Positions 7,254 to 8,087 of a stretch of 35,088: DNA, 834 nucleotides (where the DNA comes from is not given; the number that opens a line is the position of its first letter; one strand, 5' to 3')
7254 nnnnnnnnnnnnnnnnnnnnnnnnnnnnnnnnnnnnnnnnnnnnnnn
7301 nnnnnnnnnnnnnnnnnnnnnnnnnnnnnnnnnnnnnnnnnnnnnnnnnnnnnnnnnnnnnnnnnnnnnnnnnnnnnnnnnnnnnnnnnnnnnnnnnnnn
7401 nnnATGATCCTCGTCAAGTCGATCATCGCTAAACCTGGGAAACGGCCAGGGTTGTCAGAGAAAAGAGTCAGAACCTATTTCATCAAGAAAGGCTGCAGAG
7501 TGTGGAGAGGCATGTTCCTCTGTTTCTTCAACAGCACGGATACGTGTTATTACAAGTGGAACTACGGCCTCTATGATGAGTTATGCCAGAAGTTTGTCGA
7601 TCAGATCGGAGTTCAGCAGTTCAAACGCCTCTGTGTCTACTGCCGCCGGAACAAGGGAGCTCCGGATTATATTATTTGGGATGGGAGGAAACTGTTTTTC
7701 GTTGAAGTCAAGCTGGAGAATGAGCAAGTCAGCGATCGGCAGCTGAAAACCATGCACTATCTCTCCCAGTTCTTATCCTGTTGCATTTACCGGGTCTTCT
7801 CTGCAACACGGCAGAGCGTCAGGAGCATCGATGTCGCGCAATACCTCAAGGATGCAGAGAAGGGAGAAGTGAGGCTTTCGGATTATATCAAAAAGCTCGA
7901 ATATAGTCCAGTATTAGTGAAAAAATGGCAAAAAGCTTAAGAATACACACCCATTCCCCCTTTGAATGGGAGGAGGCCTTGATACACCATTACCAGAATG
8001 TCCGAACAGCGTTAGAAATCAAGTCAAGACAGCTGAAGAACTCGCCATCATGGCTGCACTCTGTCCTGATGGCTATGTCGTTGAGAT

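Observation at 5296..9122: Exonuclease-motif-degenerate family-B polymerase translationally coupled to a VRR-NUC nuclease, with an orphan ORF and a convergent PHP phosphoesterase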

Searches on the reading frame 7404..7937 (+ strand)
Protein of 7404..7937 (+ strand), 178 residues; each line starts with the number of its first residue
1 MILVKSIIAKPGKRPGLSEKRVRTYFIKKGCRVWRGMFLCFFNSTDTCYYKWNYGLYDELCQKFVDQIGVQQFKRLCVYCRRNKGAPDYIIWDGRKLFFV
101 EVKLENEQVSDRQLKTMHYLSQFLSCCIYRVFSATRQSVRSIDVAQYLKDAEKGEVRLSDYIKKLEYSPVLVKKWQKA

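Call 3: search_protein_families(library=pfam, proteins=[window:7404-7937:+], max_evalue=0.01)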
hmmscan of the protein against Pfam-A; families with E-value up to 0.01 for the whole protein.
window:7404-7937:+ (178 aa): 1 family
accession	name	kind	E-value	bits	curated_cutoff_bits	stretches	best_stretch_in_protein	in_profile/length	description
PF08774.17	VRR_NUC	-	9.5e-06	26.1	23.8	1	53-122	26-104/116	VRR-NUC domain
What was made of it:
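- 7404..7940 (+): VRR-NUC nuclease gene (178 aa). Its start overlaps the polB2 stop (ATGA, 7404-7407). Active-site residues E19, P87-D88, E101-x-K103 and Q113. Pfam PF08774 at 26.1 bits (call 3).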

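Call 4: search_protein_families(library=ncbifam, proteins=[window:7404-7937:+], max_evalue=0.01)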
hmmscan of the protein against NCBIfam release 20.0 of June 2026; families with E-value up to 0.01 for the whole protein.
window:7404-7937:+ (178 aa): 0 families

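Call 11: find_homologous_proteins(query=window:7404-7937:+, max_evalue=0.001)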
Query window:7404-7937:+ (178 aa): 1 proteins with E <= 0.001 among 13 candidates.
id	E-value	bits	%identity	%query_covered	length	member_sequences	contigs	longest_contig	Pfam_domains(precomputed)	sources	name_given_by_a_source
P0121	2.3e-117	407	100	100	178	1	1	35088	PF08774.18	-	-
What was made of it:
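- Tried and rejected: A single-sequence word-index search with the VRR-NUC found only itself (call 11).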

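Call 38: search_protein_families(library=pfam, alignment_id=A2, max_evalue=0.001)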
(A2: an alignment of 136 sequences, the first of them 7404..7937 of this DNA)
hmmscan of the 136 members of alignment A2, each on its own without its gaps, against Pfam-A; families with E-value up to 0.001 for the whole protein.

A. member 1, window:7404-7937:+ (178 aa): 1 family
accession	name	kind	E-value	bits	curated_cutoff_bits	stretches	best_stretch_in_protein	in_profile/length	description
PF08774.17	VRR_NUC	-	9.5e-06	26.1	23.8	1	53-122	26-104/116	VRR-NUC domain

B. families by the number of members that match (of 136 scanned): 192 families (the first 25 are shown)
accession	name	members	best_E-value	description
PF01970.21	TctA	10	5.9e-52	Tripartite tricarboxylate transporter TctA family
PF00005.33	ABC_tran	5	5.6e-36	ABC transporter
PF01904.24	DUF72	4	2.6e-65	Protein of unknown function DUF72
PF13304.12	AAA_21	4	9.6e-15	AAA domain, putative AbiEii toxin, Type IV TA system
PF02463.25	SMC_N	4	1.6e-06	RecF/RecN/SMC N terminal domain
PF13175.12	AAA_15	3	9e-07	AAA ATPase domain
PF01053.26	Cys_Met_Meta_PP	2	1.9e-134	Cys/Met metabolism PLP-dependent enzyme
PF00155.27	Aminotran_1_2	2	3.7e-68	Aminotransferase class I and II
PF00106.31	adh_short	2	9.7e-58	short chain dehydrogenase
PF13561.12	adh_short_C2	2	2.6e-55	Enoyl-(Acyl carrier protein) reductase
PF01894.22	UPF0047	2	1.4e-38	Uncharacterised protein family UPF0047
PF08545.16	ACP_syn_III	2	4e-29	3-Oxoacyl-[acyl-carrier-protein (ACP)] synthase III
PF08541.16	ACP_syn_III_C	2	3.8e-26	3-Oxoacyl-[acyl-carrier-protein (ACP)] synthase III C terminal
PF02518.31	HATPase_c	2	2.1e-22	Histidine kinase-, DNA gyrase B-, and HSP90-like ATPase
PF13649.12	Methyltransf_25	2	8.3e-21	Methyltransferase domain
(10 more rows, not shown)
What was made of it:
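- Tried and rejected: TctA and DUF72 were the top families (call 38).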

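Call 48: find_homologous_proteins(query=A3, max_evalue=0.001)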
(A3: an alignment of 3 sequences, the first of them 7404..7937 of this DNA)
Query A3 (3 sequences) (178 aa, profile of the alignment): 8 proteins with E <= 0.001 among 1242 candidates.
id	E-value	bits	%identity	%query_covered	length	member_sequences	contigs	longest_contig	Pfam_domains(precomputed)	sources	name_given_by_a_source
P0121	3.3e-92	325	100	100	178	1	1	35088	PF08774.18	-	-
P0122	3.2e-88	312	45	98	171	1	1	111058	-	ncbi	ncbi:MAG: hypothetical protein V1735_06595 [Nanoarchaeota archaeon]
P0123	8.5e-67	242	62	99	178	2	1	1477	-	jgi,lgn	-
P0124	5.4e-52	194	42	34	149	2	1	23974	PF08774.18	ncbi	-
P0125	1.9e-31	127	29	75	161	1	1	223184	-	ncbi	-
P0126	1.2e-29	121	32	62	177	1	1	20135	PF08774.18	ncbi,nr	ncbi:hypothetical protein GF327_09480 [Candidatus Woesearchaeota archaeon]|nr:hypothetical protein [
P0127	6.8e-26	109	27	74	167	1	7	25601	-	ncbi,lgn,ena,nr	ncbi:VRR-NUC domain-containing protein [Candidatus Woesearchaeota archaeon]|nr:VRR-NUC domain-contai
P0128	4.7e-22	96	35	63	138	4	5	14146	-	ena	-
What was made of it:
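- On VRR-NUC (Pfam PF08774): Homologs P0124 and P0126 also carry PF08774 (call 48).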

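Call 49: find_encoding_contigs(protein=P0123, flank=3000, max_places=2)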
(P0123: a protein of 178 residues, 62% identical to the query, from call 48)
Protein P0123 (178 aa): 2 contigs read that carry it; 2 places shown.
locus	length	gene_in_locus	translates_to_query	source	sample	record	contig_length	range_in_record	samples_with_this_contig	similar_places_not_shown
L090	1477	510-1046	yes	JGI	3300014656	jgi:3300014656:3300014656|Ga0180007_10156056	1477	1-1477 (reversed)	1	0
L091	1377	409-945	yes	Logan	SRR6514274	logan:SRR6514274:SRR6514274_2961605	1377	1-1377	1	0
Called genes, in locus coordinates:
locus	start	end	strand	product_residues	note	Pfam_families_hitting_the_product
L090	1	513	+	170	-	?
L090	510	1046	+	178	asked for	-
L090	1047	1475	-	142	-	?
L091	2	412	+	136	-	?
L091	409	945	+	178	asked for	-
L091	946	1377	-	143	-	?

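Call 50: find_encoding_contigs(protein=P0125, flank=7000, max_places=2)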
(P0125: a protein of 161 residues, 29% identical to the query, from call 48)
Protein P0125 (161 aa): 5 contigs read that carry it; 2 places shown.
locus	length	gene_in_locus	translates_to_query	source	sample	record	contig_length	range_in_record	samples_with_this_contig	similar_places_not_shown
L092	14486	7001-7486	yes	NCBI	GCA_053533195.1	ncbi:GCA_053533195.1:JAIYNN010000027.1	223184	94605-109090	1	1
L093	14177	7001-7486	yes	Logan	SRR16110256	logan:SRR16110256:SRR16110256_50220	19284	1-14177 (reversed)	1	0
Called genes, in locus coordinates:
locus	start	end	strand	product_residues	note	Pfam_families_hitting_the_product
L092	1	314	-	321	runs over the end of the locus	PF00188:CAP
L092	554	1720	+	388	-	PF00571:CBS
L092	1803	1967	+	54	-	-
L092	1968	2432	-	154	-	-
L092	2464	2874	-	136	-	PF00072:Response_reg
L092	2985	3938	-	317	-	PF01047:MarR (faint), PF13404:HTH_AsnC-type, PF13412:HTH_24, PF01037:AsnC_trans_reg (faint), PF13404:HTH_AsnC-type, PF13412:HTH_24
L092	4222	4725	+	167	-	-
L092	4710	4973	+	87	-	PF26485:DUF8156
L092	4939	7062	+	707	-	PF00136:DNA_pol_B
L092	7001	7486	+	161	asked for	-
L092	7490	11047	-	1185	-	PF00149:Metallophos (weak)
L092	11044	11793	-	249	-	-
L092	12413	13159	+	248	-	-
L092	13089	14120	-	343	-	PF01594:AI-2E_transport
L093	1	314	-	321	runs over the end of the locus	PF00188:CAP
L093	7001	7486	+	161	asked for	-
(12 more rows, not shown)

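Call 51: find_encoding_contigs(protein=P0126, flank=7000, max_places=2)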
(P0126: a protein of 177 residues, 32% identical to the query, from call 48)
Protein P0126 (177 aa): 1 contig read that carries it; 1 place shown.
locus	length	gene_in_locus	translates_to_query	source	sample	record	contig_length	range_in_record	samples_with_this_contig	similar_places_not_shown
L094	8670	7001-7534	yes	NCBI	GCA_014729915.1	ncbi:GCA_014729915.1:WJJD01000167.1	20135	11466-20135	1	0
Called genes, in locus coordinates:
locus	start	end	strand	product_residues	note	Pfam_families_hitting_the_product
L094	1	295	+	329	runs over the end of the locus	PF01380:SIS, PF10432:bact-PGI_C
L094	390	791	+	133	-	PF04472:SepF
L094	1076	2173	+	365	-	PF01926:MMR_HSR1, PF02421:FeoB_N, PF16897:MMR_HSR1_Xtn, PF02824:TGS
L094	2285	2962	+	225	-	PF05362:Lon_C (faint)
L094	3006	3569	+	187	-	-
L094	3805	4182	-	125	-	PF01201:Ribosomal_S8e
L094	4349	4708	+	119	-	PF11950:DUF3467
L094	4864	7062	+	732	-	PF03104:DNA_pol_B_exo1 (faint), PF00136:DNA_pol_B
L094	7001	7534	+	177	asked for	PF08774:VRR_NUC (weak)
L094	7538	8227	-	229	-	PF08713:DNA_alkylation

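Call 52: find_encoding_contigs(protein=P0127, flank=7000, max_places=3)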
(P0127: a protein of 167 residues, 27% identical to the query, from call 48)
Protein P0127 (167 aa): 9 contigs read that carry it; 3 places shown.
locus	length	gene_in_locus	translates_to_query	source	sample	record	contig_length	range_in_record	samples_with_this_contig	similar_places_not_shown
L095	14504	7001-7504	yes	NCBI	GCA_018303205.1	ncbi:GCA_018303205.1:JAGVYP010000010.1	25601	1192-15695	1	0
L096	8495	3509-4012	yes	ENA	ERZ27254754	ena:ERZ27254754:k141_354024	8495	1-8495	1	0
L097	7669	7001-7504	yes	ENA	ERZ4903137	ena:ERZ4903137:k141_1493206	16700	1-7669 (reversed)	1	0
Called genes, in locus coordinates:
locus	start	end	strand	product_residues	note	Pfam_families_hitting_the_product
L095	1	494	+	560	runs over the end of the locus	PF00069:Pkinase, PF07714:PK_Tyr_Ser-Thr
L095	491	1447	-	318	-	PF04014:MazE_antitoxin (weak)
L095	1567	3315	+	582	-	PF13522:GATase_6, PF13537:GATase_7, PF12481:DUF3700 (faint), PF00733:Asn_synthase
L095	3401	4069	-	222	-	PF00990:GGDEF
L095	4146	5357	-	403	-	PF01970:TctA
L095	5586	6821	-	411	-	PF00324:AA_permease, PF03845:Spore_permease, PF13520:AA_permease_2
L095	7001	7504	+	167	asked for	-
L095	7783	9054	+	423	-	-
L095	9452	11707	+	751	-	-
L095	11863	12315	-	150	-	-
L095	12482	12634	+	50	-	-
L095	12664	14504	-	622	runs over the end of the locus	PF01078:Mg_chelatase (weak), PF05496:RuvB_N (faint), PF20030:bpMoxR (faint), PF07728:AAA_5 (faint), PF00158:Sigma54_activat, PF20436:LonB_AAA-LID (weak), PF05362:Lon_C, PF13541:ChlI (weak)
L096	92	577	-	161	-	PF00990:GGDEF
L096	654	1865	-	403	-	PF01970:TctA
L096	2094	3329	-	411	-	PF00324:AA_permease, PF03845:Spore_permease, PF13520:AA_permease_2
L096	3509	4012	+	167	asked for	-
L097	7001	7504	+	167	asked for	-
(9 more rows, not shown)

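Call 59: find_related_loci(query=A4, collection=metagenome_contigs, flank=4000)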
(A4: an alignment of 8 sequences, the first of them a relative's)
Query A4 (178 aa) in metagenome_contigs; peptide patterns used: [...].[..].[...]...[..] (x = any residue, [..] = any of these).
71 stretches matched a pattern; 8 encode a relative of the query (tblastn E <= 1e-3); 8 distinct loci.
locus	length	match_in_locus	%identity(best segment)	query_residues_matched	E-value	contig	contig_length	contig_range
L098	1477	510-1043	62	1-176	5e-79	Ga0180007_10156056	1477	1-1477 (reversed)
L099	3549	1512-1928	33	14-150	1e-15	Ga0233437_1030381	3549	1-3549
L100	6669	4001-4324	35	14-123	6e-13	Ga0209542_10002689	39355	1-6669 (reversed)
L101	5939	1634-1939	36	14-113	1e-12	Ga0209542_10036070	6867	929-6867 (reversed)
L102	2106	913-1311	32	14-145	2e-10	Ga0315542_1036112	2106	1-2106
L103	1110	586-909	30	14-123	2e-9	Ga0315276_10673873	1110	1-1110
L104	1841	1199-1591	27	14-144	8e-9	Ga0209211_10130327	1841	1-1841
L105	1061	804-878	56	85-107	6e-5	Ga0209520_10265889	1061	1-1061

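Call 66: search_solved_structures(query=A4, max_evalue=10, show_alignments=3)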
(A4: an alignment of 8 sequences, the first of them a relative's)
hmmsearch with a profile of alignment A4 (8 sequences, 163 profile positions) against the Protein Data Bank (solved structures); distinct sequences matched with E-value up to 10: 11.
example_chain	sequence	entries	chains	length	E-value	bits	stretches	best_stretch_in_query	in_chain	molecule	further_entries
6ayh_A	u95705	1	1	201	0.094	15.8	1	19-146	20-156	TetR family transcriptional regulator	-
9cma_A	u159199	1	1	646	0.098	15.8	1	69-130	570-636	Fanconi-associated nuclease 1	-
4ri8_A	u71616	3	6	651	0.098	15.8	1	69-130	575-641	Fanconi-associated nuclease 1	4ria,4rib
4ri9_A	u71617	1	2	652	0.098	15.8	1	69-130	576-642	Fanconi-associated nuclease 1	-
8s5a_A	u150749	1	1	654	0.099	15.8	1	69-130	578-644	Fanconi-associated nuclease 1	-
4ry3_A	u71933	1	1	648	0.12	15.4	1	69-129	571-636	Fanconi-associated nuclease 1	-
9cl7_E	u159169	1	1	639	0.14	15.3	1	69-129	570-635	Fanconi-associated nuclease 1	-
4qbo_A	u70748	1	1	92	0.19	14.8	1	60-113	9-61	Nuclease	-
3ohw_B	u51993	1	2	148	0.53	13.4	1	109-158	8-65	Phycobilisome LCM core-membrane linker polypeptide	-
5zmy_A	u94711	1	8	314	0.75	12.9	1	44-91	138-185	Cis-epoxysuccinate hydrolase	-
5zmu_A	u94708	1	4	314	0.76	12.9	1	44-91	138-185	Cis-epoxysuccinate hydrolase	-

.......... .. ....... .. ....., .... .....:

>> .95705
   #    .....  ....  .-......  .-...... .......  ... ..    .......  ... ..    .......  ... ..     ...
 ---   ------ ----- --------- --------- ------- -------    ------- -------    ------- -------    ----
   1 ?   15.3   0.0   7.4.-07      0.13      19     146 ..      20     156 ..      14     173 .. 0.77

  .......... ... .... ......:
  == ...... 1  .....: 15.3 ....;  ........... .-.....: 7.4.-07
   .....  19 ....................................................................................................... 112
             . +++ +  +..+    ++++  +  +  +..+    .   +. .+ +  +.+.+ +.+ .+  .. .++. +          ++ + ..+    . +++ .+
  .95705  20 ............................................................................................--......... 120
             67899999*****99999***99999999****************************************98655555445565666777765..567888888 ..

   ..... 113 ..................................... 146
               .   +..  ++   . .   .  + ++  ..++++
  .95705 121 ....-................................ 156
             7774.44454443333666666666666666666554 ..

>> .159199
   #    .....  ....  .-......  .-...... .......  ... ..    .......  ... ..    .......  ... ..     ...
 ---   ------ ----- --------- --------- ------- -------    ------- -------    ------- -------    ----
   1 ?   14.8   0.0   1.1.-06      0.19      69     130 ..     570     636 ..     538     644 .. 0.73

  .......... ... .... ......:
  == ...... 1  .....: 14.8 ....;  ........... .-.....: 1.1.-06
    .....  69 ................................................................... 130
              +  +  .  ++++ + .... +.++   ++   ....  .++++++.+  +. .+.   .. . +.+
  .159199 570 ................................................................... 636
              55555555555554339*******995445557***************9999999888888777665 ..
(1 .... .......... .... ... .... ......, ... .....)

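Call 76: predict_structure(alignment_id=A4)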
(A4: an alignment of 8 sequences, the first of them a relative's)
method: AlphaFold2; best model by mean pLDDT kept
length: 178 residues; sequences in the alignment: 8
mean_pLDDT: 78.3   pTM: 0.75
mean pLDDT of the five models: 78.3, 77.3, 72.2, 69.9, 68.3
residues with pLDDT >= 90: 60; 70-90: 74; 50-70: 32; < 50: 12
segments of 3 or more residues with pLDDT < 50: 168-178
pLDDT, mean of each block of 10 residues (from residue 1): 67 67 89 90 60 69 94 93 90 95 82 89 90 65 82 82 59 35
secondary structure, 60 per line:
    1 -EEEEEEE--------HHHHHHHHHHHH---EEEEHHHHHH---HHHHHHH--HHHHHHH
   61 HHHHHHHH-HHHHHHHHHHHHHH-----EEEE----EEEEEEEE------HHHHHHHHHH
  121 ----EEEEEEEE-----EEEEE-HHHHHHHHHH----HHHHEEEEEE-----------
elements in order: E2-8 H17-28 E32-35 H36-41 H45-51 H54-68 H70-83 E89-92 E97-104 H111-120 E125-132 E138-142 H144-153 H158-161 E162-167
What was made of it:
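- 7404..7940 (+): AF2 pLDDT 78 (call 76).
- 7509..7652 (+): Helical insertion (residues 36-83, four helices) between strand beta1 and the PD strand of the VRR-NUC fold. It contains the non-conserved Cys residues. AF2 secondary structure (call 76).
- On VRR-NUC (Pfam PF08774): AF2 model (call 76).
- Checked: AF2 models the insertion as four helices (call 76).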

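Call 78: fold_search(model_id=the predicted structure, library=pdb)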
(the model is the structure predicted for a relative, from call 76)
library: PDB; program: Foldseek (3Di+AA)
matches with E <= 10: 404; with E <= 0.001: 5
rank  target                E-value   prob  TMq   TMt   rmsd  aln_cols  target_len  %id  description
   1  5y7g_A                3.0e-04  1.00  0.51  0.19   6.2       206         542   16  Crystal structure of paFAN1 bound to 1nt 5'flap DNA with gap (released 2018-03-14)
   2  4r89_A                3.7e-04  1.00  0.47  0.18   6.4       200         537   14  Crystal structure of paFAN1 - 5' flap DNA complex with Manganase (released 2014-10-29)
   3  5y7g_C                4.5e-04  1.00  0.51  0.19   5.6       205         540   15  Crystal structure of paFAN1 bound to 1nt 5'flap DNA with gap (released 2018-03-14)
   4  4reb_H                4.8e-04  1.00  0.48  0.17   8.5       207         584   12  Structural Insights into 5' Flap DNA Unwinding and Incision by the Human FAN1 Dimer (released 2014-12-24)
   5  4ry3                  7.0e-04  1.00  0.53  0.18   8.4       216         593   12  Crystal structure of human Fanconi-associated nuclease 1 (released 2015-01-28)
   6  8s5a_A                1.3e-03  1.00  0.35  0.11   2.5        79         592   24  The crystal structure of FAN1 Nuclease bound to 5' phosphorylated p(dG)/3'(dT-dT-dT-dT) double flap DNA (released 2025-03-05)
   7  5y7q_A                1.3e-03  1.00  0.50  0.19   6.4       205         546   16  Crystal structure of paFAN1 bound to 2nt 5'flap DNA with gap (released 2018-03-14)
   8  5y7g_B                1.3e-03  1.00  0.49  0.18   6.5       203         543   15  Crystal structure of paFAN1 bound to 1nt 5'flap DNA with gap (released 2018-03-14)
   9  4reb_A                2.1e-03  1.00  0.36  0.12   2.5        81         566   22  Structural Insights into 5' Flap DNA Unwinding and Incision by the Human FAN1 Dimer (released 2014-12-24)
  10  4rib_B                2.1e-03  1.00  0.36  0.11   2.5        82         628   22  FAN1 Nuclease bound to 5' phosphorylated p(dT) single flap DNA (released 2014-12-03)
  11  2wcw_D                2.2e-03  1.00  0.35  0.48   5.7       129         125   12  1.6A resolution structure of Archaeoglobus fulgidus Hjc, a Holliday junction resolvase from an archaeal hyperthermophi (released 2009-03-24)
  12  4rea_A                2.4e-03  1.00  0.35  0.11   2.4        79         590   22  A Nuclease DNA complex (released 2014-12-24)
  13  4ric_A                2.4e-03  1.00  0.35  0.11   2.2        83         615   23  FAN1 Nuclease bound to 5' hydroxyl (dT-dT) single flap DNA (released 2014-12-03)
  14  2wiw_B                2.4e-03  1.00  0.35  0.48   6.0       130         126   10  Crystal structures of Holliday junction resolvases from Archaeoglobus fulgidus bound to DNA substrate (released 2009-05-26)
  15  4ri8_A                2.7e-03  1.00  0.37  0.12   2.5        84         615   21  FAN1 Nuclease bound to 5' phosphorylated p(dG)/3'(dT-dT-dT-dT) double flap DNA (released 2014-12-03)
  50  4qbn_A                7.8e-02  0.97  0.37  0.68   7.1       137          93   15  VRR_NUC domain (released 2014-09-10)
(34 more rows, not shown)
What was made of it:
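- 7404..7940 (+): Foldseek to FAN1 and Hjc (call 78).
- On VRR-NUC (Pfam PF08774): Foldseek matches FAN1 VRR-NUC domains (RMSD about 2.5 A over about 80 columns), Hjc, RecU and 4qbn (call 78).
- Foldseek top hits are paFAN1 and hFAN1 over about 200 columns, then Hjc (call 78). Foldseek also matches Hjc and RecU (call 78).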

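Call 86: search_protein_families(library=padloc, proteins=[window:7404-7937:+], max_evalue=0.01)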
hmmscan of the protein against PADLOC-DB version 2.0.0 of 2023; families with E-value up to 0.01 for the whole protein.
window:7404-7937:+ (178 aa): 0 families

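Call 87: search_protein_families(library=phrogs, proteins=[window:7404-7937:+], max_evalue=0.01)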
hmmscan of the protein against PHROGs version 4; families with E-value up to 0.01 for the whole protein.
window:7404-7937:+ (178 aa): 2 families
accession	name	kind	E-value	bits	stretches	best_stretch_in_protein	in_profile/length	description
phrog_93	-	DNA, RNA and nucleotide metabolism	1.4e-05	25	1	14-119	353-417/613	endonuclease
phrog_5702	-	DNA, RNA and nucleotide metabolism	0.00043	21.2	1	83-122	4-45/70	Holliday junction resolvase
